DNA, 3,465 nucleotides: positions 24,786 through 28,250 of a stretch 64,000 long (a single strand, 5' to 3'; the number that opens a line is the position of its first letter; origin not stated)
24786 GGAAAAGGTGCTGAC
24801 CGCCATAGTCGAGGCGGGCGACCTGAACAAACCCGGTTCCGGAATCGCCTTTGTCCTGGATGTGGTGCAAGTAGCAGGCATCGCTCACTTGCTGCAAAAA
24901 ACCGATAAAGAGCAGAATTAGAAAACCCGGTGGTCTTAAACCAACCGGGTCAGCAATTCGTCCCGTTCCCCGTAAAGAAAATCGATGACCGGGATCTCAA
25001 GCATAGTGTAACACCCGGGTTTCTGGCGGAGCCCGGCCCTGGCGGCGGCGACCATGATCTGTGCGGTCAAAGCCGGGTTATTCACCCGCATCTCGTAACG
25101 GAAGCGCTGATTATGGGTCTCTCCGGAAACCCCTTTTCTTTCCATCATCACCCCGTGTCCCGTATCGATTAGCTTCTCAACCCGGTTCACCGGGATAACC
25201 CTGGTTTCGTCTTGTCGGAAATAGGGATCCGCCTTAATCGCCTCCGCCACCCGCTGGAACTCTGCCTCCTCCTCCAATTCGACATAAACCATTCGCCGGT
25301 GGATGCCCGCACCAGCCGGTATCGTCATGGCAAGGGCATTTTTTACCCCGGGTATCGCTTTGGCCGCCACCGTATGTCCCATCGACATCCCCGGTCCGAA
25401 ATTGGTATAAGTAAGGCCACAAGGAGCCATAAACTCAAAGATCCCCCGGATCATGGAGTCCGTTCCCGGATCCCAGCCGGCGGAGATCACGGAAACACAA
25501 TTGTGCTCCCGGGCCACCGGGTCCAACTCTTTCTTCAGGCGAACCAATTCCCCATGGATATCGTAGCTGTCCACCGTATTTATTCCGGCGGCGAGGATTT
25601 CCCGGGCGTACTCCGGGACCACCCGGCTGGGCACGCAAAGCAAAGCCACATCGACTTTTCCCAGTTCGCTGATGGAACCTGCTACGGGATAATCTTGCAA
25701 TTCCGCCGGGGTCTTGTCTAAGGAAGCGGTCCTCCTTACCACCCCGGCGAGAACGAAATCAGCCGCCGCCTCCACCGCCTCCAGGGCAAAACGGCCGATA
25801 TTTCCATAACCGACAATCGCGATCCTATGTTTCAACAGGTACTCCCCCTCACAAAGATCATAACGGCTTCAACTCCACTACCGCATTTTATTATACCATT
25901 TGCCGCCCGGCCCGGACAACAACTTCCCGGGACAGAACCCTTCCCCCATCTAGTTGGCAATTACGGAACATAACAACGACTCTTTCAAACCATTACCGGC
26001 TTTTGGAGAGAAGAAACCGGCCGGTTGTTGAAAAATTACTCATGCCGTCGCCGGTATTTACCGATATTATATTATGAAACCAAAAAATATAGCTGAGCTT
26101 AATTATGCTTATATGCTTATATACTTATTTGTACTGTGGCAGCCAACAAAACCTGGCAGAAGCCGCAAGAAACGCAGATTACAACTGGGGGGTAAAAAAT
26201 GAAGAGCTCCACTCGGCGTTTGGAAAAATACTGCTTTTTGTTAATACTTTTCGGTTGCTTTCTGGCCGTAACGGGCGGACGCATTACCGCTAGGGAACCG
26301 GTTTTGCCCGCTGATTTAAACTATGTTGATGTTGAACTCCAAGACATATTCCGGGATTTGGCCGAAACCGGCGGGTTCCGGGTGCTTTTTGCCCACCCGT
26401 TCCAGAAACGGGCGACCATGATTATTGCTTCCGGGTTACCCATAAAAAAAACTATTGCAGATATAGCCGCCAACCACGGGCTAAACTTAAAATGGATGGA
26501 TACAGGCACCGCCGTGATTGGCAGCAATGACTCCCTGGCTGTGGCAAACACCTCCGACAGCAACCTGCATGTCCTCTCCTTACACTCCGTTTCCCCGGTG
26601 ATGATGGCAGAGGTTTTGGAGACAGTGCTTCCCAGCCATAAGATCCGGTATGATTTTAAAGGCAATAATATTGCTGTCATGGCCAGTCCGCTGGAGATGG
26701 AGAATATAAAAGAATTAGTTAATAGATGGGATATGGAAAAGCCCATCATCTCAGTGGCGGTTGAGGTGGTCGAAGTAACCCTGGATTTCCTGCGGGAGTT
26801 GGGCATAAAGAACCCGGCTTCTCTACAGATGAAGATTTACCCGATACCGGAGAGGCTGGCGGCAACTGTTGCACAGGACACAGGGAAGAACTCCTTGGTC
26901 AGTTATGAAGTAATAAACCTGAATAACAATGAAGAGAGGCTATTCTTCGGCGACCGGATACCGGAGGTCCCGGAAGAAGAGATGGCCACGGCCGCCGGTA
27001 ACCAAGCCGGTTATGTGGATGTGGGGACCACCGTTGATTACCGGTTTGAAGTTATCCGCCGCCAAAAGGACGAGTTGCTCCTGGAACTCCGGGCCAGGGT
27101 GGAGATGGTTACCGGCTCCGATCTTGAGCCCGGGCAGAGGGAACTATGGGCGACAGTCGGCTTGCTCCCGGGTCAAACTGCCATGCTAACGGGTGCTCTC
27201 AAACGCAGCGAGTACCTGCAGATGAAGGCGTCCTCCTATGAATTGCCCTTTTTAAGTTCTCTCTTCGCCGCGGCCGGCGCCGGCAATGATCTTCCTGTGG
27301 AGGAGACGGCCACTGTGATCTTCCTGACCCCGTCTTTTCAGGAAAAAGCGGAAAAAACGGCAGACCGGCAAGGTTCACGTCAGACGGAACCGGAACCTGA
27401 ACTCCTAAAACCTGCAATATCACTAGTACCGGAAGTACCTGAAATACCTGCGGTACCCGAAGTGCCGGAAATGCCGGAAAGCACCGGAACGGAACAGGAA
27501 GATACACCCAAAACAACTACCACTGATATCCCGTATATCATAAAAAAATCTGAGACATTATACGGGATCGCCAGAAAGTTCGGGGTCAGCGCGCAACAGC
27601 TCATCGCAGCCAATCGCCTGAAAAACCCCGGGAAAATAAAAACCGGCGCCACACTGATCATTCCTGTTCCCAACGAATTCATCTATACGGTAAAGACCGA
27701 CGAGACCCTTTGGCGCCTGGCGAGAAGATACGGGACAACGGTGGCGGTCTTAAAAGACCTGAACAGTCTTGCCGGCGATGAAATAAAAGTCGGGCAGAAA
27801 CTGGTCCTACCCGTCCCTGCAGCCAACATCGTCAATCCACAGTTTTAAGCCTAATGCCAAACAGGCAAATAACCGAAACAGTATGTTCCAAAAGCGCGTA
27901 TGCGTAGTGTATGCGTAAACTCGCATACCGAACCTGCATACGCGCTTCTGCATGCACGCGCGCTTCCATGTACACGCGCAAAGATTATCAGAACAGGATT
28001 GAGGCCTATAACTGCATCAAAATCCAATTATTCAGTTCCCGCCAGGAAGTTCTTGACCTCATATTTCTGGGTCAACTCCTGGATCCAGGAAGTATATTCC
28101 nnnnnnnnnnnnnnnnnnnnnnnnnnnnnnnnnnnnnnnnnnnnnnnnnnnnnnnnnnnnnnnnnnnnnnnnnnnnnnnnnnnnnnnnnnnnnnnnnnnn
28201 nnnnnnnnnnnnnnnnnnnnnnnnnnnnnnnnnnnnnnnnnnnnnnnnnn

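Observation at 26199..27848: Second secretin homologue, fused to a PE-rich linker and two LysM domains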

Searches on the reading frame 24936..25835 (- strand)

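Call 12: search_protein_families(library=pfam, proteins=[window:24936-25835:-], max_evalue=0.001)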
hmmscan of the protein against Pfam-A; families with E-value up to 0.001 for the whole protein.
window:24936-25835:- (299 aa): 7 families
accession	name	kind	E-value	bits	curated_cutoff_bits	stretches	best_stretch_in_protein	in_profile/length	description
PF16654.10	DAPDH_C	-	1.2e-16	61.3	30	1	120-178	1-59/154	Diaminopimelic acid dehydrogenase C-terminal domain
PF01408.29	GFO_IDH_MocA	-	6e-07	30.6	24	1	4-87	2-89/120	Oxidoreductase family, NAD-binding Rossmann fold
PF02629.25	CoA_binding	-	6.9e-06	27.2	22.3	1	2-88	3-91/97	CoA binding domain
PF03807.23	F420_oxidored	-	0.00017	22.6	21.6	1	4-80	1-79/94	NADP oxidoreductase coenzyme F420-dependent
PF03447.22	NAD_binding_3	-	0.00024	22.3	24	1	9-88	1-86/116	Homoserine dehydrogenase, NAD binding domain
PF13380.12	CoA_binding_2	-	0.00031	21.6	22.8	0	41-88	35-83/116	CoA binding domain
PF01118.30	Semialdhyde_dh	-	0.00079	20.3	26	0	5-89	2-95/121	Semialdehyde dehydrogenase, NAD binding domain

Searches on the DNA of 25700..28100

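Call 92: search_rna_families(source=window, start=25700, end=28100, threshold=evalue, max_evalue=1)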
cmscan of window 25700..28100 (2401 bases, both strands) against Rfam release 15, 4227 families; matches with E-value up to 1: 2.
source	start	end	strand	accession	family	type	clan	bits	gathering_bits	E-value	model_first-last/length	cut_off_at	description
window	27890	27949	-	RF03390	mir-2450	Gene; miRNA;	-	22.9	59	0.29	1-73/73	no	mir-2450 microRNA precursor family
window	27883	27957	-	RF04217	mir-297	Gene; miRNA;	-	22.6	90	0.76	1-71/71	no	mir-297 microRNA precursor family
